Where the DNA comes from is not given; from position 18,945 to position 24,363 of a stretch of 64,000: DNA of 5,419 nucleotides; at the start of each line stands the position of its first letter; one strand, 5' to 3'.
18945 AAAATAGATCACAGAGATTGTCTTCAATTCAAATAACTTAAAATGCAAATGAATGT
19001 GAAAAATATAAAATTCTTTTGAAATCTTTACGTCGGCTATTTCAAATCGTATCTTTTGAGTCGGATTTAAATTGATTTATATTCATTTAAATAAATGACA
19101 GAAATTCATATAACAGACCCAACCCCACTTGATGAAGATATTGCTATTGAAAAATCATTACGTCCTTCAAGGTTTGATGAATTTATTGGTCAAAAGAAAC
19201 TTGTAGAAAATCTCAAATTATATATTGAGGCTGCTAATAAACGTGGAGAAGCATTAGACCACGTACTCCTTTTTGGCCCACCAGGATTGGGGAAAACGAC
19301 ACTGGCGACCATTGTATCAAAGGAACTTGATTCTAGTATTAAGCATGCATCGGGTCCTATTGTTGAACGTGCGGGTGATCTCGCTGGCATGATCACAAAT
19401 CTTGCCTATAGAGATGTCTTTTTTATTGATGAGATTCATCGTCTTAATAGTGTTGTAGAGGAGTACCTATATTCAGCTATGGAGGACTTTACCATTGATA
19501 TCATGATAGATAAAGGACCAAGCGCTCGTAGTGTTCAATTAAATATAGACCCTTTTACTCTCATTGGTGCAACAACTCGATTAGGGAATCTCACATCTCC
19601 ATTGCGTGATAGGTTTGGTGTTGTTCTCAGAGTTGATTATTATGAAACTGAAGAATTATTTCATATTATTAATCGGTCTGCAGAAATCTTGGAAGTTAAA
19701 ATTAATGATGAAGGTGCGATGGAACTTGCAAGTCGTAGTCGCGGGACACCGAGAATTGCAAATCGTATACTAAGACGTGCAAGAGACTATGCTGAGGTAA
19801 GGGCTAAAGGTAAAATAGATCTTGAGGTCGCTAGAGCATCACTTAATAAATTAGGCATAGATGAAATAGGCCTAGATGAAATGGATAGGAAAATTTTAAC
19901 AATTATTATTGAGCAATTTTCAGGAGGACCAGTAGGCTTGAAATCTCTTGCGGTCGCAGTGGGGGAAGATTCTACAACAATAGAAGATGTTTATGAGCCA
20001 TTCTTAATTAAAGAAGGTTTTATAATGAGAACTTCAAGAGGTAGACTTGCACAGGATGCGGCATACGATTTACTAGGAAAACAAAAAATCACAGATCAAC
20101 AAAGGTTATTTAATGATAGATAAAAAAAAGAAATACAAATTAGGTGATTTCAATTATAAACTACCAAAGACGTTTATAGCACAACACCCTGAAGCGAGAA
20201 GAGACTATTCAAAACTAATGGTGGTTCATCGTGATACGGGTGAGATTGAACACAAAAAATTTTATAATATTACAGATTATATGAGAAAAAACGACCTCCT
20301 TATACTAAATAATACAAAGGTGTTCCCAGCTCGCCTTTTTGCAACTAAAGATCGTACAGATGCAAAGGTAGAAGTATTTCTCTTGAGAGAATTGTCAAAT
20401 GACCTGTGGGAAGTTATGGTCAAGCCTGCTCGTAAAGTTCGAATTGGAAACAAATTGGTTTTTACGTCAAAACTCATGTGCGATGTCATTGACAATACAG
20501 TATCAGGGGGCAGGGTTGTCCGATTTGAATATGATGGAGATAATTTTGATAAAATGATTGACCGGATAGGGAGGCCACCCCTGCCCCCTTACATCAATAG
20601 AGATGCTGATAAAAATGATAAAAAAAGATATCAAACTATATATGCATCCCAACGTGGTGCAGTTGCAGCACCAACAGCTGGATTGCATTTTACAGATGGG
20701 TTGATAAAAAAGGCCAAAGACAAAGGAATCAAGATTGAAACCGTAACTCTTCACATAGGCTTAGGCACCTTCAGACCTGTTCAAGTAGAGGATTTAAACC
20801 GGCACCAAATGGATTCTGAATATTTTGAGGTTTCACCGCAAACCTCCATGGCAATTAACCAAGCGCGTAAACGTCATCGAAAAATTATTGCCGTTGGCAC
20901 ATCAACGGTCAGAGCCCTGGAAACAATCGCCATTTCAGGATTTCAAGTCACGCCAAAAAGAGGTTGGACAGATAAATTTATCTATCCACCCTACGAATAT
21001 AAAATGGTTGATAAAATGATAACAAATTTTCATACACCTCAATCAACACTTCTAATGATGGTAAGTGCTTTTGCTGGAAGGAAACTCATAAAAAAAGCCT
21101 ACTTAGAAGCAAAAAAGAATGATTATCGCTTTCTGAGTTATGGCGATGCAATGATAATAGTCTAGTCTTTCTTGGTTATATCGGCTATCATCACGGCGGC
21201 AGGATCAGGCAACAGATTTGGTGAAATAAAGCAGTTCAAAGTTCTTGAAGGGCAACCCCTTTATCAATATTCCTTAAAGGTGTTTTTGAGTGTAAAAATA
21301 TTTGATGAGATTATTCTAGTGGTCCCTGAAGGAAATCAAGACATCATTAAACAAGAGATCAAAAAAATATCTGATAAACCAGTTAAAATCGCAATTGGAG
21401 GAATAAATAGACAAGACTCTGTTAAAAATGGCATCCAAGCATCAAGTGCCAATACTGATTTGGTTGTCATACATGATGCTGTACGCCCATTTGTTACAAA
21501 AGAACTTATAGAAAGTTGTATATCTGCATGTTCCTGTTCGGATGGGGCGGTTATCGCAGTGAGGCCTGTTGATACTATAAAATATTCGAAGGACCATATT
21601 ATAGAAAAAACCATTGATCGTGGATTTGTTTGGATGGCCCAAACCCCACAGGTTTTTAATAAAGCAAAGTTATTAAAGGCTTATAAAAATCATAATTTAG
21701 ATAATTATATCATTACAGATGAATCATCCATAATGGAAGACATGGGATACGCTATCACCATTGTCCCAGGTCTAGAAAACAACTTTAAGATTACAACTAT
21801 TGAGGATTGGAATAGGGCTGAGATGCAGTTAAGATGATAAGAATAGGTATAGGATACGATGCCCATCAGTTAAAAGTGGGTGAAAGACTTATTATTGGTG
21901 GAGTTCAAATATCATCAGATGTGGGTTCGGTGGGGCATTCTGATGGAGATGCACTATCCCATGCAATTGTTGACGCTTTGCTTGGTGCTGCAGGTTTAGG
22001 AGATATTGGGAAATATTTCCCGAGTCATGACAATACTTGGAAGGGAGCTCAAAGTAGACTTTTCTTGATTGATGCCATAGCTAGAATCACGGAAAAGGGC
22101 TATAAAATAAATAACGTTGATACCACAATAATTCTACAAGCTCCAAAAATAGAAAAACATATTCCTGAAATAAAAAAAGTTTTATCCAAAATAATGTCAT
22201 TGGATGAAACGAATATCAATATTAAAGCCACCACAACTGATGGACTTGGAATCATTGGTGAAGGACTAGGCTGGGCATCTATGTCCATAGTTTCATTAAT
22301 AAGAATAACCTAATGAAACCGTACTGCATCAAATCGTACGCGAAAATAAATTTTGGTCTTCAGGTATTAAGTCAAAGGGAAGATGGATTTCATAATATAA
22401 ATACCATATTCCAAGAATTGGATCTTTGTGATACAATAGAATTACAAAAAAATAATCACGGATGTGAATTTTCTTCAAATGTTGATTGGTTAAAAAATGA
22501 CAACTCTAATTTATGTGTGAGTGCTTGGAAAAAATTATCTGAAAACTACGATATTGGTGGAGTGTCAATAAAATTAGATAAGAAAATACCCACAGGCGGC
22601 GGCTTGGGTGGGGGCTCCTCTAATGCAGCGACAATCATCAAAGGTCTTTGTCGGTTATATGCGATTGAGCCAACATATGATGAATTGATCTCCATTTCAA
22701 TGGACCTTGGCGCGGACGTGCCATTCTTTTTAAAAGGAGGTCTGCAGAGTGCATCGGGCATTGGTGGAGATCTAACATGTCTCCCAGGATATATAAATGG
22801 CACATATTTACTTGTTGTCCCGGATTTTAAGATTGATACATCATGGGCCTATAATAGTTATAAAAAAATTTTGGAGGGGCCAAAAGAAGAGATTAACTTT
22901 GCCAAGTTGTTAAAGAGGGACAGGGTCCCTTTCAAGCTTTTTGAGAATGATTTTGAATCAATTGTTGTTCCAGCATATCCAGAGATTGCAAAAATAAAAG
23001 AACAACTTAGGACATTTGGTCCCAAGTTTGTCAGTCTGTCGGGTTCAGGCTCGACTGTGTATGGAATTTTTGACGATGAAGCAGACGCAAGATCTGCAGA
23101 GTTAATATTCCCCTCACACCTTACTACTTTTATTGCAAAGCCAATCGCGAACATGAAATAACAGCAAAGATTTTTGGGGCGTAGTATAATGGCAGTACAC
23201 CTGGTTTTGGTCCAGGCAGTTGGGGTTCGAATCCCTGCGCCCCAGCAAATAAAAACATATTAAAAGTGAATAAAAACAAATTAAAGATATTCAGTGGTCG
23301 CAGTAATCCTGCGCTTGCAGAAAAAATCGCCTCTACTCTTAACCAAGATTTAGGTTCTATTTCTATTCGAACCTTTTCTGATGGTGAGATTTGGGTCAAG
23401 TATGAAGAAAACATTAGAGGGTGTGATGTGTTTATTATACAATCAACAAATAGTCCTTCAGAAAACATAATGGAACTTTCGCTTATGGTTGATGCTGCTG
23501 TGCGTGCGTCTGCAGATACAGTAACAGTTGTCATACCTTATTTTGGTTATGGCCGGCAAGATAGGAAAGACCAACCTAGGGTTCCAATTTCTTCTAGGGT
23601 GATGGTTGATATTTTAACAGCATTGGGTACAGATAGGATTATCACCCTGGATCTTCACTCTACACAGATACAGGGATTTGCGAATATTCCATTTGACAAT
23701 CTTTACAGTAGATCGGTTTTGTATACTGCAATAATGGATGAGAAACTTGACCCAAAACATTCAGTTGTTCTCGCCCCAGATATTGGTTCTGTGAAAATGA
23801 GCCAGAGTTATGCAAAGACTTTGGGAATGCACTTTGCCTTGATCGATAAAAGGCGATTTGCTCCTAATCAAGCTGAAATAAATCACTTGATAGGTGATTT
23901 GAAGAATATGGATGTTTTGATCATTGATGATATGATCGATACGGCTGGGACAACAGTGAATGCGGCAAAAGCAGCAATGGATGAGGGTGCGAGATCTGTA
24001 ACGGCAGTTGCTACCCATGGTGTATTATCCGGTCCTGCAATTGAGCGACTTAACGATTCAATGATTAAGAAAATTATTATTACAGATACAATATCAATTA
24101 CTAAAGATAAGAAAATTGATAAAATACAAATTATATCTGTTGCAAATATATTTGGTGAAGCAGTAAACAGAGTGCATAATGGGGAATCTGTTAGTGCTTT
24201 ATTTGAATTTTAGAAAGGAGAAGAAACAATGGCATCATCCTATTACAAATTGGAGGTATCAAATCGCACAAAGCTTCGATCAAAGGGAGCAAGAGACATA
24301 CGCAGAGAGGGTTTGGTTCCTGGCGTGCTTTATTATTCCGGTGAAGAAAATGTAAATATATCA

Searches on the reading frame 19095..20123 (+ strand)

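Call 12: search_protein_families(library=pfam, proteins=[window:19095-20123:+], max_evalue=0.01)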
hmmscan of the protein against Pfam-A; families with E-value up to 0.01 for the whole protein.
window:19095-20123:+ (342 aa): 20 families
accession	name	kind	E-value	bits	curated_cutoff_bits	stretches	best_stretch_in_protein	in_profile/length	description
PF05496.18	RuvB_N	-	1.7e-75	252.6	27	1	22-179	1-158/159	Holliday junction DNA helicase RuvB P-loop domain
PF17864.7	AAA_lid_4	-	6.2e-31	106.4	27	1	183-256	1-74/74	RuvB AAA lid domain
PF05491.19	RuvB_C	-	1e-25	89.9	24.7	1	257-327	1-71/72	RuvB C-terminal winged helix domain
PF00004.35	AAA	-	9.8e-19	68.5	21.2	1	57-181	1-130/131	ATPase family associated with various cellular activities (AAA)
PF07728.20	AAA_5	-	3.8e-08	33.9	22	1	56-174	1-139/139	AAA domain (dynein-related subfamily)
PF01078.27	Mg_chelatase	-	6e-06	26.2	20.3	0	55-75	23-43/207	Magnesium chelatase, subunit ChlI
PF06068.19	TIP49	-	2.1e-05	24.3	23.8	1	28-83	24-79/347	TIP49 P-loop domain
PF13191.12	AAA_16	-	6.7e-05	23.9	32.6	1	29-81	1-51/167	AAA ATPase domain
PF03215.21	Rad17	-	0.00025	21.5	23.8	1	28-90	19-81/186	Rad17 P-loop domain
PF05673.19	DUF815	-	0.00029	20.5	23.8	0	27-80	27-79/249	Protein of unknown function (DUF815)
PF13401.12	AAA_22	-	0.0003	21.6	27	0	56-79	7-30/130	AAA domain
PF20030.5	bpMoxR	-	0.00039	20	27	0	29-80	13-57/205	MoxR domain in the MoxR-vWA-beta-propeller ternary systems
PF08298.17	AAA_PrkA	-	0.00051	19.6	25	1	25-80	55-111/358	PrkA AAA domain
PF20720.3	nSTAND3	-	0.0012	19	27.2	1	47-113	10-73/155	Novel STAND NTPase 3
PF07726.17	AAA_3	-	0.0024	18.2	27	0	56-83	1-28/131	ATPase family associated with various cellular activities (AAA)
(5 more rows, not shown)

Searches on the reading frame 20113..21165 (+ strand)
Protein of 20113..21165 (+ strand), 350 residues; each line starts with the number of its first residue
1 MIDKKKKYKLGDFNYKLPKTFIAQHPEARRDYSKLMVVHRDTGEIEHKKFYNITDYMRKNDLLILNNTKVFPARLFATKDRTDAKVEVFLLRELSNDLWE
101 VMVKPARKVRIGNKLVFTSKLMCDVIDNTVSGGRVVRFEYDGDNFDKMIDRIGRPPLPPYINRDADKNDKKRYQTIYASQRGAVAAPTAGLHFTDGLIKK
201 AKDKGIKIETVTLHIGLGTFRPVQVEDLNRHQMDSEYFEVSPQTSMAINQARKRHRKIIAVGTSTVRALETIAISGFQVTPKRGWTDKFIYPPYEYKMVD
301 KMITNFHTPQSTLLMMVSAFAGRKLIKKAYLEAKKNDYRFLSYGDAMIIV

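Call 12: search_protein_families(library=pfam, proteins=[window:20113-21165:+], max_evalue=0.01)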
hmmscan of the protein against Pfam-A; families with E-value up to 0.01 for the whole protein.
window:20113-21165:+ (350 aa): 1 family
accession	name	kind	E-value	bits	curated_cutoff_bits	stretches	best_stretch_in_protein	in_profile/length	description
PF02547.20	Queuosine_synth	-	1e-134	449.2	25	1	11-349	2-322/322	Queuosine biosynthesis protein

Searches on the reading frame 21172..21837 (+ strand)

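Call 45: search_protein_families(library=pfam, proteins=[window:21172-21837:+], max_evalue=0.0001)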
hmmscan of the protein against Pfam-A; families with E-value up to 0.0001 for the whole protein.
window:21172-21837:+ (221 aa): 2 families
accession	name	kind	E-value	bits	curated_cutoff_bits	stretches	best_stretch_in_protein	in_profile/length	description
PF01128.25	IspD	-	2.2e-53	181.7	27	1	4-221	2-220/221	2-C-methyl-D-erythritol 4-phosphate cytidylyltransferase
PF12804.13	NTP_transf_3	-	2.2e-10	41.4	27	1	5-131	1-122/160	MobA-like NTP transferase domain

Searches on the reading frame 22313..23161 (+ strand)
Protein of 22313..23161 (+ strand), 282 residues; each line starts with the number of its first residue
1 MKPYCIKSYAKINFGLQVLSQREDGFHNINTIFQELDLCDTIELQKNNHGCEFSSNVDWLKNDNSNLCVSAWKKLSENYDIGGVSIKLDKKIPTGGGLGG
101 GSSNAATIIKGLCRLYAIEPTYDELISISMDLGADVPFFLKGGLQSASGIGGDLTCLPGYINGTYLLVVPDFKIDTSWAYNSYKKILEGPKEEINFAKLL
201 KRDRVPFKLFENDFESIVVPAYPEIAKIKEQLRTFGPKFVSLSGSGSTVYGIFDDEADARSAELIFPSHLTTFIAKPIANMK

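Call 45: search_protein_families(library=pfam, proteins=[window:22313-23161:+], max_evalue=0.0001)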
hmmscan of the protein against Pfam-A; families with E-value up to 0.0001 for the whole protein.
window:22313-23161:+ (282 aa): 2 families
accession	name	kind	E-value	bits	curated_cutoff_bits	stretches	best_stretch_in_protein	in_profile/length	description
PF00288.32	GHMP_kinases_N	-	7.9e-15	55.3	22.3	1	66-143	1-87/87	GHMP kinases N terminal domain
PF08544.19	GHMP_kinases_C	-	1.4e-09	38.7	21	1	212-266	23-79/85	GHMP kinases C terminal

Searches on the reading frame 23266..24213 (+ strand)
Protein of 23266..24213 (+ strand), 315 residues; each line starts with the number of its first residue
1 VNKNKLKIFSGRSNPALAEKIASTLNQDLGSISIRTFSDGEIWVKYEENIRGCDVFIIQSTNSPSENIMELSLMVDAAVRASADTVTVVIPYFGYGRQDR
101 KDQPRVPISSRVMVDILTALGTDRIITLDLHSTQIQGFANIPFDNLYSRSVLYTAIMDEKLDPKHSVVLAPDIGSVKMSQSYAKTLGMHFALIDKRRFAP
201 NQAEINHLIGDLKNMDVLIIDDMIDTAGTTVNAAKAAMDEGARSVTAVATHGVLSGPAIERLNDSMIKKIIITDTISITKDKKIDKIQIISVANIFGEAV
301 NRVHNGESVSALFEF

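Call 45: search_protein_families(library=pfam, proteins=[window:23266-24213:+], max_evalue=0.0001)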
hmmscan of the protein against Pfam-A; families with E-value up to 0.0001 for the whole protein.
window:23266-24213:+ (315 aa): 3 families
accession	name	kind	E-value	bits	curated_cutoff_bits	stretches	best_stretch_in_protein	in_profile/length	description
PF13793.12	Pribosyltran_N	-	1.1e-47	161.1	25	1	6-121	1-117/117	N-terminal domain of ribose phosphate pyrophosphokinase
PF14572.12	Pribosyl_synth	-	3.6e-24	86.1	27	1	207-313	76-183/184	Phosphoribosyl synthetase-associated domain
PF00156.33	Pribosyltran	-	1.1e-11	44.8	26.3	1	161-278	26-149/158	Phosphoribosyl transferase domain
